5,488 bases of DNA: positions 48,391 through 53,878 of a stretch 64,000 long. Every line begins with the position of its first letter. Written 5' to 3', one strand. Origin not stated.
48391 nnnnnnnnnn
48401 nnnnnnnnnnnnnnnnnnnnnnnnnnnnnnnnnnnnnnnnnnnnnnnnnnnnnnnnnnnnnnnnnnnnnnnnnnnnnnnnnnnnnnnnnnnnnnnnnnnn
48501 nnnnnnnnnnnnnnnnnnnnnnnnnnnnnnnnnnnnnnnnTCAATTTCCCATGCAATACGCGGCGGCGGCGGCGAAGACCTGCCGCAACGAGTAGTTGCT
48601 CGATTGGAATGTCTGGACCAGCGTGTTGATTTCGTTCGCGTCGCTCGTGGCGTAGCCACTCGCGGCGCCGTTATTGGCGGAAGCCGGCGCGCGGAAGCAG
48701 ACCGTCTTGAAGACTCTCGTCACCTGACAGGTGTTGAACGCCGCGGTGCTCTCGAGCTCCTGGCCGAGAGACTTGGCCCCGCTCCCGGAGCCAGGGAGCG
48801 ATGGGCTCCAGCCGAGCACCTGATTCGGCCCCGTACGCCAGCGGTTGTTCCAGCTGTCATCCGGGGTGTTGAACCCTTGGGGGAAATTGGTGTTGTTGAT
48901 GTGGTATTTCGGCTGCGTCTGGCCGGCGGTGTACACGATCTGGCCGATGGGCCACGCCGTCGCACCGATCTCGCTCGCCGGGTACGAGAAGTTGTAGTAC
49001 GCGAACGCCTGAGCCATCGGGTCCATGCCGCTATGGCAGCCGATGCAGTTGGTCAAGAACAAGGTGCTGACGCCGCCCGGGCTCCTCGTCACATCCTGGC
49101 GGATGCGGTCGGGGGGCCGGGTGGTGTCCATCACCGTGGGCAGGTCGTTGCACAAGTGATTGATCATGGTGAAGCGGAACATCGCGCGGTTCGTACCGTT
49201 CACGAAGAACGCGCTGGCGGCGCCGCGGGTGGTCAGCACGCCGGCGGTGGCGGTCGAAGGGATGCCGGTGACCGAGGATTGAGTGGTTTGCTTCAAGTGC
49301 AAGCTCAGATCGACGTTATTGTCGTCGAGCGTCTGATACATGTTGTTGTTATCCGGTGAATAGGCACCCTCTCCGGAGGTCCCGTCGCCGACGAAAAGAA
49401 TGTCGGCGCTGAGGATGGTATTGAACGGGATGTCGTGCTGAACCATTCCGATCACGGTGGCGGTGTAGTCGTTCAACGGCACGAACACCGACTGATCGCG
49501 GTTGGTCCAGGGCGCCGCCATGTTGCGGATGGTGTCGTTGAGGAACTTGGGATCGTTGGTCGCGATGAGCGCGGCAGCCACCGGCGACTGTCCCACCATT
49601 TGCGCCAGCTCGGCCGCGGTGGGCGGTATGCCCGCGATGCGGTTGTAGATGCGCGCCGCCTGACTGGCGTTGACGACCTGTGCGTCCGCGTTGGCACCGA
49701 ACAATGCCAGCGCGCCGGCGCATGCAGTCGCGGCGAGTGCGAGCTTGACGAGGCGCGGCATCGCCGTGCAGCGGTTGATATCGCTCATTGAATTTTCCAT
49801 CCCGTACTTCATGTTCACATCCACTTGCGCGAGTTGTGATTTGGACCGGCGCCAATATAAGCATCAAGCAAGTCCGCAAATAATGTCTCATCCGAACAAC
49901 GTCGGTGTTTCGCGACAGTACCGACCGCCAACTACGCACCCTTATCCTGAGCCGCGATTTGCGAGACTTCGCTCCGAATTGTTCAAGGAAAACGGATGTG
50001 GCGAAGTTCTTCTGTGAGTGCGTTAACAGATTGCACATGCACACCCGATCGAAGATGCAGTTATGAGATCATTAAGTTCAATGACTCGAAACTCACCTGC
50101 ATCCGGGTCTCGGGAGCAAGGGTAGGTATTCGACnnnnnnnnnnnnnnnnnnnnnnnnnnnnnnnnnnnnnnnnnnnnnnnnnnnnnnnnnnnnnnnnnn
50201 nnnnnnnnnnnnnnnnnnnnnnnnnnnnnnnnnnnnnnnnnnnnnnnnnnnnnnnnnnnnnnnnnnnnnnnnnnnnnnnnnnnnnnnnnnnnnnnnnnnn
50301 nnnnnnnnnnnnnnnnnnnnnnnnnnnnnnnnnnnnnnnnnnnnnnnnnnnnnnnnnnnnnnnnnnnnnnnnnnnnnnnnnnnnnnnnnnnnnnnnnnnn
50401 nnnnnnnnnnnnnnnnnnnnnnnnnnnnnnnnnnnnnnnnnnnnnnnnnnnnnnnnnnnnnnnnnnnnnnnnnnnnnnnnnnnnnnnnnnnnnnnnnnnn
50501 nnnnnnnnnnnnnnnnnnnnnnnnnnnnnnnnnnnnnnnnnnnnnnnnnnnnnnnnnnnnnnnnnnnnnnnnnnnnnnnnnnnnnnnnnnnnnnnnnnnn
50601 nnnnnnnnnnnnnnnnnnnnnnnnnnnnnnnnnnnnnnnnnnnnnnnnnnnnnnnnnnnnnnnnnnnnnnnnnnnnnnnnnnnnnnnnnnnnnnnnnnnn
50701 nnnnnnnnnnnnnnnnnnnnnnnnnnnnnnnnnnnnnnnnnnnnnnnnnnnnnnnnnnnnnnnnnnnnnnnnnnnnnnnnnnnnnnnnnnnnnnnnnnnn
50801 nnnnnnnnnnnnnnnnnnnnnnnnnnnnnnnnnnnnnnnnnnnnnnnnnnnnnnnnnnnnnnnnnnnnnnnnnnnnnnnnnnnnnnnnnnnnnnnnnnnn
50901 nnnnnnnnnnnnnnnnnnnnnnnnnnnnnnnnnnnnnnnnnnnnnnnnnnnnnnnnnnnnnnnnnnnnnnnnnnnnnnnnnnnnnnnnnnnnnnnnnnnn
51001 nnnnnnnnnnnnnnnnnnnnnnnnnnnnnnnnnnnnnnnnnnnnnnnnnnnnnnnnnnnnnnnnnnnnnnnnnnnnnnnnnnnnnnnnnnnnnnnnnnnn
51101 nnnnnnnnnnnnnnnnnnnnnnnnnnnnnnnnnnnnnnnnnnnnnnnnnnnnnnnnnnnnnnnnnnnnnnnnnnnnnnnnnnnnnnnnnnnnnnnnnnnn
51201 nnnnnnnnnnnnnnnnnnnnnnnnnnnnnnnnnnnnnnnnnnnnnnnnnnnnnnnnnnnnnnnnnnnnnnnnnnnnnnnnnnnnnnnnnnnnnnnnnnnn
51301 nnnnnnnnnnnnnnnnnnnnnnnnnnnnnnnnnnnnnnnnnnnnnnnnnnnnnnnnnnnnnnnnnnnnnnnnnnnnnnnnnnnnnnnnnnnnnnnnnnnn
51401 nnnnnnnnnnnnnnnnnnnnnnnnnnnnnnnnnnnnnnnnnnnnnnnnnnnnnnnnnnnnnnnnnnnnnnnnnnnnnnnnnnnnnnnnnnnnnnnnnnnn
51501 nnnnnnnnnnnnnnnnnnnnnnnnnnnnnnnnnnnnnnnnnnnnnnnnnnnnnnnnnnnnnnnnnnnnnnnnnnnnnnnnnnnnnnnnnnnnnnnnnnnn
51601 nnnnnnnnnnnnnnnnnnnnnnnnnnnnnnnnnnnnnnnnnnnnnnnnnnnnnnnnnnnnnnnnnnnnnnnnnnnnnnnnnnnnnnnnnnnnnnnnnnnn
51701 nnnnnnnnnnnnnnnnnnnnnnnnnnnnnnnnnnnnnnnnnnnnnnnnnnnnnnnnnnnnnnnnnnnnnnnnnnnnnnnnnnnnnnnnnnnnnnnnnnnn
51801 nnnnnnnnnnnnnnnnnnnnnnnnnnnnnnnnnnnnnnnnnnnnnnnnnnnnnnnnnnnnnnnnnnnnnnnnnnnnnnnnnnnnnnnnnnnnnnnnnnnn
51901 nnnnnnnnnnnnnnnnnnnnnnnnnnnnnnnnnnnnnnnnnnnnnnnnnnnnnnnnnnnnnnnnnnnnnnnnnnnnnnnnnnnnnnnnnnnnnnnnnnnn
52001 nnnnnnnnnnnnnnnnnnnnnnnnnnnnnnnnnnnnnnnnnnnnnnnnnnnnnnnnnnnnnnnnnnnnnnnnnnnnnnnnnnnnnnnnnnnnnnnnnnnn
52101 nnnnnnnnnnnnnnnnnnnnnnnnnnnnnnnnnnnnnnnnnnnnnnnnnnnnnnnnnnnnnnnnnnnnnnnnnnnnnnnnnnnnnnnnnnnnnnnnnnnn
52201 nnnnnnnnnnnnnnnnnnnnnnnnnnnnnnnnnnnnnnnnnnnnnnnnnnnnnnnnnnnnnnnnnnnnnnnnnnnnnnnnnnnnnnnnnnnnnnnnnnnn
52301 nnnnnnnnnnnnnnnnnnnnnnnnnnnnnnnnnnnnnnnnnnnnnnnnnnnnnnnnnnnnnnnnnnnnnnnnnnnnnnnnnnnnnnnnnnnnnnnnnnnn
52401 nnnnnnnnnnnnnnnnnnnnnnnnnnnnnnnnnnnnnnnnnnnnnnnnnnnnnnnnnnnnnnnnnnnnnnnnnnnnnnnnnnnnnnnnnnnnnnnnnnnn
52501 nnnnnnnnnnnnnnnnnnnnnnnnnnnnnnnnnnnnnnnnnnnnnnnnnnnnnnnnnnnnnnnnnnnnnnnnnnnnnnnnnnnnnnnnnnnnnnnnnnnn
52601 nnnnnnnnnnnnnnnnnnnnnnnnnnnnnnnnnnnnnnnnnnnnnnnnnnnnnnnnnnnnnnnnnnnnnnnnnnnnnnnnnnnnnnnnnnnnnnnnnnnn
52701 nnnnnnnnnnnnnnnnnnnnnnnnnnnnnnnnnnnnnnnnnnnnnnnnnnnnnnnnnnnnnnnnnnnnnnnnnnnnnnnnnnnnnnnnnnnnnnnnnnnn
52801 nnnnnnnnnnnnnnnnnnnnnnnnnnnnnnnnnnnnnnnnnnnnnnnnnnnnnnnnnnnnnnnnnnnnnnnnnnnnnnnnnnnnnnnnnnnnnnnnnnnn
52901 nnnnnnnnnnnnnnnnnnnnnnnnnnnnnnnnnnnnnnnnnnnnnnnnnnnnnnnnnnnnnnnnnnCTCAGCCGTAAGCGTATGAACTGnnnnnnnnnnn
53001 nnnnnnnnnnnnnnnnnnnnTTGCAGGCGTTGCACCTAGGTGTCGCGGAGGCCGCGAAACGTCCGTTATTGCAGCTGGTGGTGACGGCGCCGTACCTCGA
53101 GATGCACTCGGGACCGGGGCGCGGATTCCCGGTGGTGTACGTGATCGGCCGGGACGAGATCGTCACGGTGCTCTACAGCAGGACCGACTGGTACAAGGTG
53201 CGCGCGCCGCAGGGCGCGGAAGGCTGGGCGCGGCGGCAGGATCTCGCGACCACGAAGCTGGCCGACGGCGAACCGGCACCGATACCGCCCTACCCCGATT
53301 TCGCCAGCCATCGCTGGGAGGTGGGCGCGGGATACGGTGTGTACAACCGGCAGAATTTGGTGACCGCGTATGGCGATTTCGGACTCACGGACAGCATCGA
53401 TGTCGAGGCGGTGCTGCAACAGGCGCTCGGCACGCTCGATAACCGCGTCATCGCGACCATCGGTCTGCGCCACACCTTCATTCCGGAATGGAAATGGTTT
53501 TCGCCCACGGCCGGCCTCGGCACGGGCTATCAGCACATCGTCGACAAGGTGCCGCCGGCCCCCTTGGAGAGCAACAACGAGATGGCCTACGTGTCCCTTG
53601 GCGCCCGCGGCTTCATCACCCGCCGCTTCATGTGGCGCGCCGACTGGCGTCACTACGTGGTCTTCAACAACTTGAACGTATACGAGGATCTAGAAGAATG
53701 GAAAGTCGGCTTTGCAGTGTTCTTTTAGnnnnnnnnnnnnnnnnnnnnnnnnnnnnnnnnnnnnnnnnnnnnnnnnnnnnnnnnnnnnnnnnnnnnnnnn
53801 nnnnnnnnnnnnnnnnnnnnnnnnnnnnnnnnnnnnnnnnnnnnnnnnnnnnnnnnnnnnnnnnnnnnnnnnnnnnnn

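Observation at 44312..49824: Three-gene operon of exported proteins with planctomycete-type CxxCH modules, a LamG domain and a Tat-exported DUF1501-like partner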

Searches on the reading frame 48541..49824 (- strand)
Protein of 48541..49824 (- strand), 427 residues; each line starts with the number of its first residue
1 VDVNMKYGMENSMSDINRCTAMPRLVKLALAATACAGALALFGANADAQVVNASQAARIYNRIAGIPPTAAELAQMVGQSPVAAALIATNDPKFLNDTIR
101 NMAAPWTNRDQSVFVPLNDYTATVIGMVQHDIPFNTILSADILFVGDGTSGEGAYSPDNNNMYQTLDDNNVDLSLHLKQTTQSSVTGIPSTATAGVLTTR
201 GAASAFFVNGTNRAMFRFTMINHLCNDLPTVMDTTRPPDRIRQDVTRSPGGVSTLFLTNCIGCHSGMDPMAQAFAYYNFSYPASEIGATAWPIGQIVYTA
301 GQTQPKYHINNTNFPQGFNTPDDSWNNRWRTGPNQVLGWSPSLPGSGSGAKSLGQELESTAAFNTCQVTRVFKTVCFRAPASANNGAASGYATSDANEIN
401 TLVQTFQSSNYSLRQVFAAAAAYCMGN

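Call 3: search_protein_families(library=pfam, proteins=[window:48541-49824:-], max_evalue=1)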
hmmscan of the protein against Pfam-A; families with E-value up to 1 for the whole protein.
window:48541-49824:- (427 aa): 2 families
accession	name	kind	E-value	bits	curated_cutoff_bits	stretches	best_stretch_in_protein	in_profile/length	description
PF07627.16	PSCyt3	-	0.18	12.6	27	1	255-278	66-89/98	Protein of unknown function (DUF1588)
PF25640.1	Crypto_dsRNA_S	-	0.21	11.3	23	1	92-116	82-106/268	Cryptosporidium parvum virus small dsRNA capsid protein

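Call 4: search_protein_families(library=ncbifam, proteins=[window:48541-49824:-], max_evalue=1)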
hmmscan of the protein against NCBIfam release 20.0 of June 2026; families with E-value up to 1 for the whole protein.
window:48541-49824:- (427 aa): 0 families

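Call 13: find_homologous_proteins(query=window:48541-49761:-, max_evalue=0.001)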
Query window:48541-49761:- (406 aa): 8000 proteins with E <= 0.001 among 8000 candidates; the best 120 are listed.
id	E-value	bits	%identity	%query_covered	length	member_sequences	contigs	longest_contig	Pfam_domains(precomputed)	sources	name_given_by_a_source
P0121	3.4e-269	910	99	100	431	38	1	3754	-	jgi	jgi:hypothetical protein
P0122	3.0e-248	841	92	100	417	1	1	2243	-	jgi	jgi:hypothetical protein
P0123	2.6e-246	835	91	100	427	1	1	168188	-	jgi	jgi:hypothetical protein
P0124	7.4e-246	833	90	100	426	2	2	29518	-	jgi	jgi:hypothetical protein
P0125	1.2e-244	829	91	100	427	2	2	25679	-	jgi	jgi:hypothetical protein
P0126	1.1e-243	826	91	100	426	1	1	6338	-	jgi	jgi:hypothetical protein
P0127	4.5e-243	824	89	100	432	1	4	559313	-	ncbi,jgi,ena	jgi:hypothetical protein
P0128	9.4e-242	820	88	100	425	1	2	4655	-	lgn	-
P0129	1.1e-240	816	90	100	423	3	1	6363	-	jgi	jgi:hypothetical protein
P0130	3.6e-239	811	89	95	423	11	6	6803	-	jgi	jgi:hypothetical protein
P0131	1.4e-237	806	88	100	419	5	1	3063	-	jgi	jgi:hypothetical protein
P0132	1.8e-234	796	86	100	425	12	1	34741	-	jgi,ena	-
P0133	1.9e-234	796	86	100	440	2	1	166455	-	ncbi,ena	-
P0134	2.6e-234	795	86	100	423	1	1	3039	-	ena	-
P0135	3.5e-230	782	88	92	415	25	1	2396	-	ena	-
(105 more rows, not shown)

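Call 19: search_solved_structures(query=window:48541-49761:-, max_evalue=10)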
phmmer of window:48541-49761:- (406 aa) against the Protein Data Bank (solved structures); distinct sequences matched with E-value up to 10: 2.
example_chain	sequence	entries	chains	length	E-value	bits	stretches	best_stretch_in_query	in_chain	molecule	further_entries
2iyb_E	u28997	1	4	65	0.065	15.3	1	238-263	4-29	TESTIN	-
2xqn_T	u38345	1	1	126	0.14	14.2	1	238-263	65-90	TESTIN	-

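Call 49: search_protein_families(library=pfam, alignment_id=A5, max_evalue=0.1)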
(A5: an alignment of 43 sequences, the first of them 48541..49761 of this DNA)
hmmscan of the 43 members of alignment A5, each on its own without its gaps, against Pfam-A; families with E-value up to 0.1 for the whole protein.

A. member 1, window:48541-49761:- (406 aa): 0 families

B. families by the number of members that match (of 43 scanned): 6 families
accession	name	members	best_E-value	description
PF07624.16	PSD2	38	7.1e-06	Protein of unknown function (DUF1585)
PF07627.16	PSCyt3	18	0.0066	Protein of unknown function (DUF1588)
PF07583.16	PSCyt2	3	0.00015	Protein of unknown function (DUF1549)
PF04956.18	TrbC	1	0.053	TrbC/VIRB2 pilin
PF16983.11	MFS_MOT1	1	0.062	Molybdate transporter of MFS superfamily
PF12804.13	NTP_transf_3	1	0.09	MobA-like NTP transferase domain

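Call 95: search_solved_structures(query=A5, max_evalue=1)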
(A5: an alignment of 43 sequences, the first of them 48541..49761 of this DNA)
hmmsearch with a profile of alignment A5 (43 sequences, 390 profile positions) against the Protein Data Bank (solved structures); distinct sequences matched with E-value up to 1: 5.
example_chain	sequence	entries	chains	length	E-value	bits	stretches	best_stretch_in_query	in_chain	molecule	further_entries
7z79_A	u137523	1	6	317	0.0099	17.7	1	261-347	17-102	Aminotransferase, class 4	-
9j32_A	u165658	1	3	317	0.0099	17.7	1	261-347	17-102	Aminotransferase, class 4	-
2iyb_E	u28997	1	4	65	0.75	11.6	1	243-266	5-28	TESTIN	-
4h0k_A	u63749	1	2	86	0.88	11.3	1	236-258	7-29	Cytochrome c6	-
1b9f_A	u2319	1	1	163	0.96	11.2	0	60-140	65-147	PROTEIN (INTEGRASE)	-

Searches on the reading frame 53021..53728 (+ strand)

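Call 9: search_protein_families(library=pfam, proteins=[window:53021-53728:+], max_evalue=0.001)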
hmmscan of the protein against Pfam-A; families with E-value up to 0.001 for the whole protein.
window:53021-53728:+ (235 aa): 2 families
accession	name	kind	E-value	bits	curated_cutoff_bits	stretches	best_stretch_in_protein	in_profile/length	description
PF08239.17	SH3_3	-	3.4e-09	37.2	27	1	26-75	3-53/54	Bacterial SH3 domain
PF06347.19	SH3_4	-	1e-06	28.9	24.1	1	27-74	6-53/56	Bacterial SH3 domain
